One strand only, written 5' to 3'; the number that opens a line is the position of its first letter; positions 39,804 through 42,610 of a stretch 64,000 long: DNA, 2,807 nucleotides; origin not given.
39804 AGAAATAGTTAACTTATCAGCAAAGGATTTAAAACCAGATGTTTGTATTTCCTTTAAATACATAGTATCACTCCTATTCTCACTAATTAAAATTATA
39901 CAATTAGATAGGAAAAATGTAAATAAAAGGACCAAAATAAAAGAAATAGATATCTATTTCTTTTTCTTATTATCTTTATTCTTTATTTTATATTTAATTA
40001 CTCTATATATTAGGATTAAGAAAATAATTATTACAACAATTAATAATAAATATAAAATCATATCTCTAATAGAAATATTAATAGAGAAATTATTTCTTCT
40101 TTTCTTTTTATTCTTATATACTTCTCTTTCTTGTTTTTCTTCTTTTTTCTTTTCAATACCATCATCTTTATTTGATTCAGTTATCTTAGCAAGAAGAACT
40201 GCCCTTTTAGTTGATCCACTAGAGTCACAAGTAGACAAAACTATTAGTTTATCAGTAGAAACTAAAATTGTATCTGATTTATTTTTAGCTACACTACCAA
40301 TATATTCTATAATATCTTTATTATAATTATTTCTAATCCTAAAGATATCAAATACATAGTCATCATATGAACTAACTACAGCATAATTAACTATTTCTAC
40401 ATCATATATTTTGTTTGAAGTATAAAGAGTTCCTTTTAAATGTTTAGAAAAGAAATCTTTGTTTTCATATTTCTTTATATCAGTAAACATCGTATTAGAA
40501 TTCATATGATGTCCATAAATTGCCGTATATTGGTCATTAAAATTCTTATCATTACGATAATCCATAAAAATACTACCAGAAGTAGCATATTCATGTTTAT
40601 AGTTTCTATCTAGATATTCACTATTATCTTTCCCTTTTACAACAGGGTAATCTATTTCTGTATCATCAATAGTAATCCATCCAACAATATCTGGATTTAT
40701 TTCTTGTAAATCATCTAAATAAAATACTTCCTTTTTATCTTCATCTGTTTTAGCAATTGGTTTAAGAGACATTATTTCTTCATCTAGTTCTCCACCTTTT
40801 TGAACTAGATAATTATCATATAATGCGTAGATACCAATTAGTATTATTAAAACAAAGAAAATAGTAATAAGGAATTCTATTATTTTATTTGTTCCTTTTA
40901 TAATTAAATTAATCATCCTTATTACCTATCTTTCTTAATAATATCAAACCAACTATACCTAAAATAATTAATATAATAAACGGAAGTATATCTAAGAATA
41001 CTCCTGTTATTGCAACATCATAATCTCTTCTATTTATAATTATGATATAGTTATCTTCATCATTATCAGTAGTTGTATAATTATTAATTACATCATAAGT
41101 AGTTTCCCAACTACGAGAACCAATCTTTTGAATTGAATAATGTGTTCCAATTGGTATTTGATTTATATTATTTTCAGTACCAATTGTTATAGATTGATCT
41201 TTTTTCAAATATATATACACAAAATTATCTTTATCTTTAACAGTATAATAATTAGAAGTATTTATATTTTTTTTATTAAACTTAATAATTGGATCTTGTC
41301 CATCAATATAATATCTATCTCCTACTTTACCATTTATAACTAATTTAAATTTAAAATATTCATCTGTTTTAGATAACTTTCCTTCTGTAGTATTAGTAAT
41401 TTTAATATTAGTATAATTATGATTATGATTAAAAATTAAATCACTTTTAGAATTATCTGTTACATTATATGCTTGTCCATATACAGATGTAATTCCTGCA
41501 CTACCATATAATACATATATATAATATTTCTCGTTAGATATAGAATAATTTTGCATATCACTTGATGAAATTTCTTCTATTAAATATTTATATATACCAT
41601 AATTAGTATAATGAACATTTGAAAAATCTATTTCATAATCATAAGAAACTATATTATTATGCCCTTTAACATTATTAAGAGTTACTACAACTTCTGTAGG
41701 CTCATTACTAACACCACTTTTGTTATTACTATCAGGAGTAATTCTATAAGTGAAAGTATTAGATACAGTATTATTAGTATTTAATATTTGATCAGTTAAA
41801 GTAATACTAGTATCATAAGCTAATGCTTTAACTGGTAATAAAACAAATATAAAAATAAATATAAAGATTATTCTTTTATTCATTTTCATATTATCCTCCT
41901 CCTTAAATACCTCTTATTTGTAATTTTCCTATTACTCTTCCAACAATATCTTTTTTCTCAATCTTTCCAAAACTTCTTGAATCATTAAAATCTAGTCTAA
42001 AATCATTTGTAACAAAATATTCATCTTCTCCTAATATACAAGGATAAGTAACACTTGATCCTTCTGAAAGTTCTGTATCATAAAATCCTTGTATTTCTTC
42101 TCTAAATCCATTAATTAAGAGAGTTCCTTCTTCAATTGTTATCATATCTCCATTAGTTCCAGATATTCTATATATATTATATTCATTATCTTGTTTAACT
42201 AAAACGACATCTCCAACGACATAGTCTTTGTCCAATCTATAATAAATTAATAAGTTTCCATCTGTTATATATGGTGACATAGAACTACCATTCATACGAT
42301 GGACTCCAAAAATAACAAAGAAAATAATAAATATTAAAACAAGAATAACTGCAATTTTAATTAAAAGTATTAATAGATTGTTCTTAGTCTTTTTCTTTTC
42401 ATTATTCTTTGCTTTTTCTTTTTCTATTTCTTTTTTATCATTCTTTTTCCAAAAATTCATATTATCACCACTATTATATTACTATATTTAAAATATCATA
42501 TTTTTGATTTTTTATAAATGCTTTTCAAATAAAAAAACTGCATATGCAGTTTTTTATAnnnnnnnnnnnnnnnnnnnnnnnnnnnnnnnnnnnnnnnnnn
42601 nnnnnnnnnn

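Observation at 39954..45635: Sortase-dependent pilus island inserted between smc and rseP, with a class-B-like sortase and an intact SipA-like signal peptidase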

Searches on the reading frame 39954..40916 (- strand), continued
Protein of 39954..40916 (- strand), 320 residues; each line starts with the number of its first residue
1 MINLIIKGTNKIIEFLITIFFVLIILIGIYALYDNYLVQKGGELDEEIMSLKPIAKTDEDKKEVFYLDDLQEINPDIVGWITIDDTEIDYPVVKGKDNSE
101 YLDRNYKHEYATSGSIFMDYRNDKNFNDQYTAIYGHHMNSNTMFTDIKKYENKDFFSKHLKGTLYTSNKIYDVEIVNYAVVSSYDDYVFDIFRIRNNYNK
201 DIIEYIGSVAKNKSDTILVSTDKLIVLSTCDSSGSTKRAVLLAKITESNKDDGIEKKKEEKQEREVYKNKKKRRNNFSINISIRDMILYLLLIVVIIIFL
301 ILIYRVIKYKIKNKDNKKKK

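Call 79: find_encoding_contigs(protein=P0222, flank=8000, max_places=1)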
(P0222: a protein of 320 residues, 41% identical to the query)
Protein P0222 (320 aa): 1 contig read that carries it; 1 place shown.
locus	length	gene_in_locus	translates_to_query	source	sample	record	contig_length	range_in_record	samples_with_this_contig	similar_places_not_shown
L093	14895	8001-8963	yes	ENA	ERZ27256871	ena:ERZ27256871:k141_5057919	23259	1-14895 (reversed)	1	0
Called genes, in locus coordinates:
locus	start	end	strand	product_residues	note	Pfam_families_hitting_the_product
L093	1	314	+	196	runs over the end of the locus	PF04079:SMC_ScpB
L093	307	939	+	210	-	-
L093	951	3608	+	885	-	-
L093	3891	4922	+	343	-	-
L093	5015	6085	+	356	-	-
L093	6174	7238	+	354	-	-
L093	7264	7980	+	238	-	PF10502:Peptidase_S26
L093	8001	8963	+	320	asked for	PF04203:Sortase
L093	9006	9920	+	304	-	-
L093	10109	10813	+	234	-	-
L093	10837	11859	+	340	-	-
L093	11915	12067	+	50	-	-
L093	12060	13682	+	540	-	-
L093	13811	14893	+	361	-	?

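Call 80: find_encoding_contigs(protein=P0220, flank=8000, max_places=1)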
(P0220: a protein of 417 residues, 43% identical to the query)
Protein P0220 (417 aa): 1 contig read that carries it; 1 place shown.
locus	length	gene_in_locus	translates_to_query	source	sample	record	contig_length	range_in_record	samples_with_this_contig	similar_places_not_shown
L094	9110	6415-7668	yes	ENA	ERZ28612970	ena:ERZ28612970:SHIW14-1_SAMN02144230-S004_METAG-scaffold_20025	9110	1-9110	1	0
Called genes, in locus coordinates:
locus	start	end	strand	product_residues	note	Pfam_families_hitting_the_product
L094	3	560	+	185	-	?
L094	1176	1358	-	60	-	-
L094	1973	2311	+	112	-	-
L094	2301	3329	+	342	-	-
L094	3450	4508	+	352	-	PF24547:DUF7601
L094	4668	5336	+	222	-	-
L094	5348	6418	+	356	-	-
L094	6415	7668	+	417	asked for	PF04203:Sortase (faint)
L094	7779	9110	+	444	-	?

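Call 81: find_encoding_contigs(protein=P0245, flank=8000, max_places=1)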
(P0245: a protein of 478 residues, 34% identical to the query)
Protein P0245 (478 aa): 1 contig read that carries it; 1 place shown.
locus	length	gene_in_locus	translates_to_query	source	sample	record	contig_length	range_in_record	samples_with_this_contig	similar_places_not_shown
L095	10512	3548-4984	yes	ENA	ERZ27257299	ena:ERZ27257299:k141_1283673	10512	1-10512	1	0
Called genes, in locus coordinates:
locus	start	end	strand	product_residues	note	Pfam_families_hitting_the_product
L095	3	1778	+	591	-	?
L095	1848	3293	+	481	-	PF12892:FctA (weak), PF24547:DUF7601 (weak)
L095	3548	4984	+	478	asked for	PF04203:Sortase (weak), PF10502:Peptidase_S26, PF00717:Peptidase_S24 (weak)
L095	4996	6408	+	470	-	PF10502:Peptidase_S26, PF00717:Peptidase_S24 (weak)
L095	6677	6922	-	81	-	PF01381:HTH_3, PF13443:HTH_26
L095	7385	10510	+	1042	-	?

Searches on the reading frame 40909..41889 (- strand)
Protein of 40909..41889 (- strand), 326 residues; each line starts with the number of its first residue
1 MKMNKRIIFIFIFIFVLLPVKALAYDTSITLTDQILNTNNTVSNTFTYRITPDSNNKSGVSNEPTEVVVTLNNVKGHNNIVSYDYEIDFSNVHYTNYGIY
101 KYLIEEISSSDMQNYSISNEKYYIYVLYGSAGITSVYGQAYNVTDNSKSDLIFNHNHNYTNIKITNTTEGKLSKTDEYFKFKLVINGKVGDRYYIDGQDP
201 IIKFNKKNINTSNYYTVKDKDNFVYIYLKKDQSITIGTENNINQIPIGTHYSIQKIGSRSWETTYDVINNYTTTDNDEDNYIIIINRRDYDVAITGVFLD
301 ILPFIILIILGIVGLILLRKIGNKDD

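Call 4: search_protein_families(library=pfam, proteins=[window:40909-41889:-], max_evalue=0.01)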
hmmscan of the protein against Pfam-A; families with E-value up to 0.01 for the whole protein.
window:40909-41889:- (326 aa): 0 families

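Call 5: search_protein_families(library=ncbifam, proteins=[window:40909-41889:-], max_evalue=0.01)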
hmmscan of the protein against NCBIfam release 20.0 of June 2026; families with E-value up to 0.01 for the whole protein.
window:40909-41889:- (326 aa): 0 families

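Call 58: search_protein_families(library=pfam, proteins=[window:40909-41889:-], max_evalue=10)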
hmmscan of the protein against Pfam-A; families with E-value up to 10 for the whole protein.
window:40909-41889:- (326 aa): 1 family
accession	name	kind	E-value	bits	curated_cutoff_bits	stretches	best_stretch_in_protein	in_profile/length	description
PF19406.5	PKD_5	-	0.03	14.7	25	1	23-72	39-85/88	PKD-like domain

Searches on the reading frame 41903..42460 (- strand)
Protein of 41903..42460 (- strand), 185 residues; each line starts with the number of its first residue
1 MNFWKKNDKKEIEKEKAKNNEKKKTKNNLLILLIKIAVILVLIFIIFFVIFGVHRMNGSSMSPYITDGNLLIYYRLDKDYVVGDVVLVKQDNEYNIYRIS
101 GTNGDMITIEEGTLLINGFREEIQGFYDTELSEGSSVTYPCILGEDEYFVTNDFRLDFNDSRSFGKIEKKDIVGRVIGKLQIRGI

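Call 4: search_protein_families(library=pfam, proteins=[window:41903-42460:-], max_evalue=0.01)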
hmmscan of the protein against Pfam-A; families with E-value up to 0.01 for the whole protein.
window:41903-42460:- (185 aa): 6 families
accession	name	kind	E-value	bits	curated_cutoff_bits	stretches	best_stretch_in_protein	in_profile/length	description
PF10502.14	Peptidase_S26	-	6.7e-19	68.9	22.9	1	34-176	6-163/168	Signal peptidase, peptidase S26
PF06024.17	Orf78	-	4.4e-06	27.4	29.4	1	9-55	45-90/101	Orf78 (ac78)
PF00717.28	Peptidase_S24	-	0.00071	19.7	23.3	1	55-107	39-89/116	Peptidase S24-like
PF04224.18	DUF417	-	0.0057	16.7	27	1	23-152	7-139/175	Protein of unknown function, DUF417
PF10661.14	EssA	-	0.0069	16.7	24.1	0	10-50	103-142/147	WXG100 protein secretion system (Wss), protein EssA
PF22954.2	DUF7027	-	0.0082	16.5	27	0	21-66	29-74/100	Domain of unknown function (DUF7027)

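Call 5: search_protein_families(library=ncbifam, proteins=[window:41903-42460:-], max_evalue=0.01)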
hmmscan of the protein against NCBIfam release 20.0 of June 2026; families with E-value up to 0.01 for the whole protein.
window:41903-42460:- (185 aa): 9 families
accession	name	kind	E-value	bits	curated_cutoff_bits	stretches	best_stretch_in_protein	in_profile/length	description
TIGR02227.1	sigpep_I_bact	equivalog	2.1e-23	83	47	1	36-177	5-155/162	signal peptidase I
TIGR02228.1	sigpep_I_arch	equivalog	4.4e-05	23.4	51.85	1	27-102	4-85/158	signal peptidase I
NF008114.0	PRK10861.1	equivalog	0.00031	20.2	277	0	89-176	214-297/324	signal peptidase I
TIGR02754.1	sod_Ni_protease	equivalog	0.00088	19.7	63.25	0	55-88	2-38/90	nickel-type superoxide dismutase maturation protease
TIGR02771.1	TraF_Ti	equivalog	0.0011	18.6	100.25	1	93-176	82-165/171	conjugative transfer signal peptidase TraF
TIGR04370.1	glyco_rpt_poly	subfamily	0.003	16.6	40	1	3-68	62-127/396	oligosaccharide repeat unit polymerase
NF042931.1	SAG1386_EF1546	equivalog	0.0037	17.4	80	1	10-52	11-51/158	SAG1386/EF1546 family surface-associated protein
NF045849.1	ICE_MMCAP2_0565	equivalog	0.0048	16.5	40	1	18-52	44-78/80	Mbov_0395 family pilin-like conjugal transfer protein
NF006283.1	PRK08455.1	equivalog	0.0055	16.4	187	1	15-51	3-39/182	flagellar basal body-associated protein FliL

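Call 8: search_solved_structures(query=window:41903-42460:-, max_evalue=0.01, show_alignments=4)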
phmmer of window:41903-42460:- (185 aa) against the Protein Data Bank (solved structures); distinct sequences matched with E-value up to 0.01: 5.
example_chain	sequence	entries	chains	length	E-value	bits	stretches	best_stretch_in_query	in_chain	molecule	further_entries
4n31_A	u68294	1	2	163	8.3e-19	71.2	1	49-185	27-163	SipA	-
4k8w_A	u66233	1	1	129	1e-16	64.4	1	58-185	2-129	LepA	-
4nv4_A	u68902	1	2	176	3.1e-05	27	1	51-176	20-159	Signal peptidase I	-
4wvh_A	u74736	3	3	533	0.002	21.1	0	54-177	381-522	Maltose-binding periplasmic protein,Signal peptidase IB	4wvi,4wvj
4wvg_A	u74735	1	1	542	0.0048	19.9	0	54-177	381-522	Maltose-binding periplasmic protein,Signal peptidase IB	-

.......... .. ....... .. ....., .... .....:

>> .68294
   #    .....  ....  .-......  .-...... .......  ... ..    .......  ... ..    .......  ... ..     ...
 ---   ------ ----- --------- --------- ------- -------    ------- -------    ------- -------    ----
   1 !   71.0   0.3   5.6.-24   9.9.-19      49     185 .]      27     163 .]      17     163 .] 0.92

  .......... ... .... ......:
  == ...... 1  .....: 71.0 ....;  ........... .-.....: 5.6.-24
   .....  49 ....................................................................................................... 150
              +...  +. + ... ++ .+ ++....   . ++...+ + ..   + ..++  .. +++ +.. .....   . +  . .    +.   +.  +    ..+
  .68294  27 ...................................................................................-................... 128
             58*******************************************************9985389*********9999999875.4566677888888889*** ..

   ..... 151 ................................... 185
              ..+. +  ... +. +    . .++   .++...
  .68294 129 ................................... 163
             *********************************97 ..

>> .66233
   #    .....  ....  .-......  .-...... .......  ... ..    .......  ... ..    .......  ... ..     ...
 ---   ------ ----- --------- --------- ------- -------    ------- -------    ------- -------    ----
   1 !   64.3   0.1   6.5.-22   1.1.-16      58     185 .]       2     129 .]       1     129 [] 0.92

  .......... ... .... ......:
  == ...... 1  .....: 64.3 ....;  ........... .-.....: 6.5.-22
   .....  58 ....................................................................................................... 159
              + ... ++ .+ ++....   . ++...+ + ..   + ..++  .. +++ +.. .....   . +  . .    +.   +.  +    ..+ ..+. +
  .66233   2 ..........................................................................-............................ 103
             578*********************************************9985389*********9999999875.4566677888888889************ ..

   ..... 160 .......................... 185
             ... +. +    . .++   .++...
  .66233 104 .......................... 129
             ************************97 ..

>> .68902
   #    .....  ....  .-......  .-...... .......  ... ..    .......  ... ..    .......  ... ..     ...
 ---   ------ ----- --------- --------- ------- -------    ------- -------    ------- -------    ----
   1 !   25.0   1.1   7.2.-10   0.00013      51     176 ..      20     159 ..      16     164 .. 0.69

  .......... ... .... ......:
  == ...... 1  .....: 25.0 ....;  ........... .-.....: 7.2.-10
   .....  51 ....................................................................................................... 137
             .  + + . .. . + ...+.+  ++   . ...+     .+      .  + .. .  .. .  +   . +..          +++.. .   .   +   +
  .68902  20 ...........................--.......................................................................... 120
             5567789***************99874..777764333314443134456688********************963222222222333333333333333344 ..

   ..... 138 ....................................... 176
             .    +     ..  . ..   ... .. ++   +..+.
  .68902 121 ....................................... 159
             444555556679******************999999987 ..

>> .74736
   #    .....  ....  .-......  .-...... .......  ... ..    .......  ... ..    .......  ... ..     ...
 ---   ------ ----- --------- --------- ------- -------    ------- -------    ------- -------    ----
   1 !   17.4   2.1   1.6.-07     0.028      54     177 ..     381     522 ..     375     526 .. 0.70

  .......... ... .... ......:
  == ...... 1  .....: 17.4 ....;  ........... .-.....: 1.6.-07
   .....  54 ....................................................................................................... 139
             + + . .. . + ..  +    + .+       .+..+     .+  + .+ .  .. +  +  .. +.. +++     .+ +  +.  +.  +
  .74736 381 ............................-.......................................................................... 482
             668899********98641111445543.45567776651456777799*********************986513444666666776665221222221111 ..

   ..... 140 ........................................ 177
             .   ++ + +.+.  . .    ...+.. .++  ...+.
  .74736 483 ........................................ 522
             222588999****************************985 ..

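Call 43: search_protein_representatives(protein=window:41903-42460:-)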
Query: 185 residues. Proteins with E-value up to 0.001 (for the whole library): 9158; up to 1e-10: 1321; up to 1e-30: 14. The best 150 are listed.
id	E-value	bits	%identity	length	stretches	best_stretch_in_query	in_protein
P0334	9.7e-79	279.6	100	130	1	56-185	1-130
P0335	4.3e-47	176.5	51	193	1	20-184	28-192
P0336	4.5e-40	153.6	42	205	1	6-184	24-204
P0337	3.5e-38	147.4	42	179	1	10-185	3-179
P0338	1.2e-37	145.7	41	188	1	10-185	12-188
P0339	6.8e-36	140.0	44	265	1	6-184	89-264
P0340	1.8e-35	138.6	40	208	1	8-184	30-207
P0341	3.3e-35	137.7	46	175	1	14-185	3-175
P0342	3.4e-34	134.4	44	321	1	2-184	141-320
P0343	1.5e-33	132.4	42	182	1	7-185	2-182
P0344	3.6e-33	131.1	41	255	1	14-184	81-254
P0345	8.0e-33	130.0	44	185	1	7-185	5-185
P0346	4.9e-32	127.4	42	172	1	15-185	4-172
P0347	9.4e-31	123.2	42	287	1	7-184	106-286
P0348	1.5e-30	122.5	38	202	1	18-182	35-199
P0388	4.7e-26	107.9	38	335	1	9-185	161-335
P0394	2.2e-25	105.7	38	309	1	27-185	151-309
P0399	5.3e-25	104.5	34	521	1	18-183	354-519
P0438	3.2e-23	98.7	36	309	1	29-181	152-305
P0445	4.1e-23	98.3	34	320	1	23-185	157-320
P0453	6.6e-23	97.7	37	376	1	27-181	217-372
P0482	3.3e-22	95.4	36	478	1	10-183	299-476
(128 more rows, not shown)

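Call 66: search_protein_families(library=pfam, proteins=[P0399, P0482, P0453, P0388, P0342, P0394, P0438, P0445], max_evalue=0.0001)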
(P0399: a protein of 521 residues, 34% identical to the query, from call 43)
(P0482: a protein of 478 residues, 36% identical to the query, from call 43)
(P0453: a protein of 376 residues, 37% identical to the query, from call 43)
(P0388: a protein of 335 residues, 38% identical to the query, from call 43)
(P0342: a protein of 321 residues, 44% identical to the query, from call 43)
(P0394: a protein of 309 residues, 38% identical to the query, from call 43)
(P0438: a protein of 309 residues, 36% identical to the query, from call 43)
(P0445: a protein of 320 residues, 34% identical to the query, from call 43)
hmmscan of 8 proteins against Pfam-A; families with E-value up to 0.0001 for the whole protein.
P0399 (521 aa): 2 families
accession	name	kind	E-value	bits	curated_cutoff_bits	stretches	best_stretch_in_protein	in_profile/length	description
PF10502.14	Peptidase_S26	-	6.2e-20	72.3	22.9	1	367-513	3-164/168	Signal peptidase, peptidase S26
PF04203.18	Sortase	-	2.1e-12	47.3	26.6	1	83-245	1-123/125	Sortase domain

P0482 (478 aa): 2 families
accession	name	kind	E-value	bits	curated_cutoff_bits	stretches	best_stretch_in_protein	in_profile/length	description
PF10502.14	Peptidase_S26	-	2.5e-24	86.6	22.9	1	324-471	4-165/168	Signal peptidase, peptidase S26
PF04203.18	Sortase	-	7.4e-06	26.2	26.6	1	80-240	2-123/125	Sortase domain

P0453 (376 aa): 1 family
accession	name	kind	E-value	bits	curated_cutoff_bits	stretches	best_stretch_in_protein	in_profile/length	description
PF10502.14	Peptidase_S26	-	6.5e-20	72.2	22.9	1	225-370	7-166/168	Signal peptidase, peptidase S26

P0388 (335 aa): 1 family
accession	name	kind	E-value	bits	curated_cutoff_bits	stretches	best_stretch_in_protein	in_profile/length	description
PF10502.14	Peptidase_S26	-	3.8e-12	46.9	22.9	1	181-328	3-165/168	Signal peptidase, peptidase S26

P0342 (321 aa): 1 family
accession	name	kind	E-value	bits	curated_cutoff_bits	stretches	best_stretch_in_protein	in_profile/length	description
PF10502.14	Peptidase_S26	-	2.6e-19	70.2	22.9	1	171-313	7-164/168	Signal peptidase, peptidase S26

P0394 (309 aa): 1 family
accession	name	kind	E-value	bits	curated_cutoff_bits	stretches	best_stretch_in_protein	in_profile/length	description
PF10502.14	Peptidase_S26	-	1e-24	87.8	22.9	1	159-303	7-166/168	Signal peptidase, peptidase S26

P0438 (309 aa): 1 family
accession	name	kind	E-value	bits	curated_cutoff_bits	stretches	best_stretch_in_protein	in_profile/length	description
PF10502.14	Peptidase_S26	-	5.9e-19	69.1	22.9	1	158-302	7-165/168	Signal peptidase, peptidase S26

P0445 (320 aa): 1 family
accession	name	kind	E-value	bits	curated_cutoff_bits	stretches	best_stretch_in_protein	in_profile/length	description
PF10502.14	Peptidase_S26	-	2.8e-21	76.6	22.9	1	168-313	6-165/168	Signal peptidase, peptidase S26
